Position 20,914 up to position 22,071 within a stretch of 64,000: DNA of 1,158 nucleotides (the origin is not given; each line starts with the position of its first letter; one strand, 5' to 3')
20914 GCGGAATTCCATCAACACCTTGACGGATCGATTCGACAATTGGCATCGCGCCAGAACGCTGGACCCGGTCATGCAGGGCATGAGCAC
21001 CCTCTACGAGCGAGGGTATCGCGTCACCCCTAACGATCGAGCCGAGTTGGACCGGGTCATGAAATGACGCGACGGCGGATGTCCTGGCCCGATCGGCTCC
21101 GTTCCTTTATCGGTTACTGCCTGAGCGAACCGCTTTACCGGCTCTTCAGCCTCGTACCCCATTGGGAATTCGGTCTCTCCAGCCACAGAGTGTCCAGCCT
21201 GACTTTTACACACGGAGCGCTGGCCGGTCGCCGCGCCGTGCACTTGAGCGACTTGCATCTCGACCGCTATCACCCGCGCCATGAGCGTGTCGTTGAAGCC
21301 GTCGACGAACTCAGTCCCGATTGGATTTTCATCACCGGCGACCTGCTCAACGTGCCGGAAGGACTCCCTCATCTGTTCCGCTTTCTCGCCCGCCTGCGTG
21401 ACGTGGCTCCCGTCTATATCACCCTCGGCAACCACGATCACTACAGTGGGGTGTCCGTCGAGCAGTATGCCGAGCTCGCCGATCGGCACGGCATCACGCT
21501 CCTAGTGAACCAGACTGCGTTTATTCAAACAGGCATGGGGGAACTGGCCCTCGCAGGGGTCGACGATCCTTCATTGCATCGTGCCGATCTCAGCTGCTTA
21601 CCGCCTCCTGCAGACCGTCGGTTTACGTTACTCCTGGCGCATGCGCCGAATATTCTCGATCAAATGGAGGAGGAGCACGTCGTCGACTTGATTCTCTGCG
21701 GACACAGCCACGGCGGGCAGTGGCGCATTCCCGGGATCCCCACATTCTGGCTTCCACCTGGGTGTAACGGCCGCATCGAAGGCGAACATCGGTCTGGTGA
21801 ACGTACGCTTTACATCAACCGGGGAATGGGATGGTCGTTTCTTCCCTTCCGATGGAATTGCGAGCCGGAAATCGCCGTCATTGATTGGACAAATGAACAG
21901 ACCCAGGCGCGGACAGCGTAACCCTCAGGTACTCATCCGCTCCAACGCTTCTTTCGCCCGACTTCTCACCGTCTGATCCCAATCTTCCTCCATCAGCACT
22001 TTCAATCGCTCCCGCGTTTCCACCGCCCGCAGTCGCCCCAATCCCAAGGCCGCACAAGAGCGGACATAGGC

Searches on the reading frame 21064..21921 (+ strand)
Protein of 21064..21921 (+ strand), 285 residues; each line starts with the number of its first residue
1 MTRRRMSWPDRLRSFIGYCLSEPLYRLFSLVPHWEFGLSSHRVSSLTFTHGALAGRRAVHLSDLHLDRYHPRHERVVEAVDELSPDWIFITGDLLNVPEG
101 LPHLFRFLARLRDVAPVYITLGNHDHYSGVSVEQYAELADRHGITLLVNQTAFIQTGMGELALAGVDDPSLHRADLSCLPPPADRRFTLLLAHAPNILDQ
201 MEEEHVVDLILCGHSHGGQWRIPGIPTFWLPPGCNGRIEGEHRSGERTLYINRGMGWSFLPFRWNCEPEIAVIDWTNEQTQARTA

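Call 6: search_protein_families(library=ncbifam, proteins=[window:21064-21921:+], max_evalue=0.001)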
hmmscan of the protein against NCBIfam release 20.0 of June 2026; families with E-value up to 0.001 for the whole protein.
window:21064-21921:+ (285 aa): 4 families
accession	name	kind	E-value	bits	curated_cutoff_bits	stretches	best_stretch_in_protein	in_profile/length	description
NF008460.0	PRK11340.1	equivalog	1e-34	120.2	188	1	45-274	39-269/271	phosphodiesterase YaeI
NF033458.1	lipid_A_LpxG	equivalog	3.6e-23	82.4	350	2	47-136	36-129/321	UDP-2,3-diacylglucosamine diphosphatase LpxG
TIGR00040.1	yfcE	subfamily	1.8e-07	31.3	56.25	1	61-131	6-64/158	YfcE family phosphodiesterase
TIGR03729.1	acc_ester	subfamily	2.9e-05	23.6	148.25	1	61-142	5-89/239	putative phosphoesterase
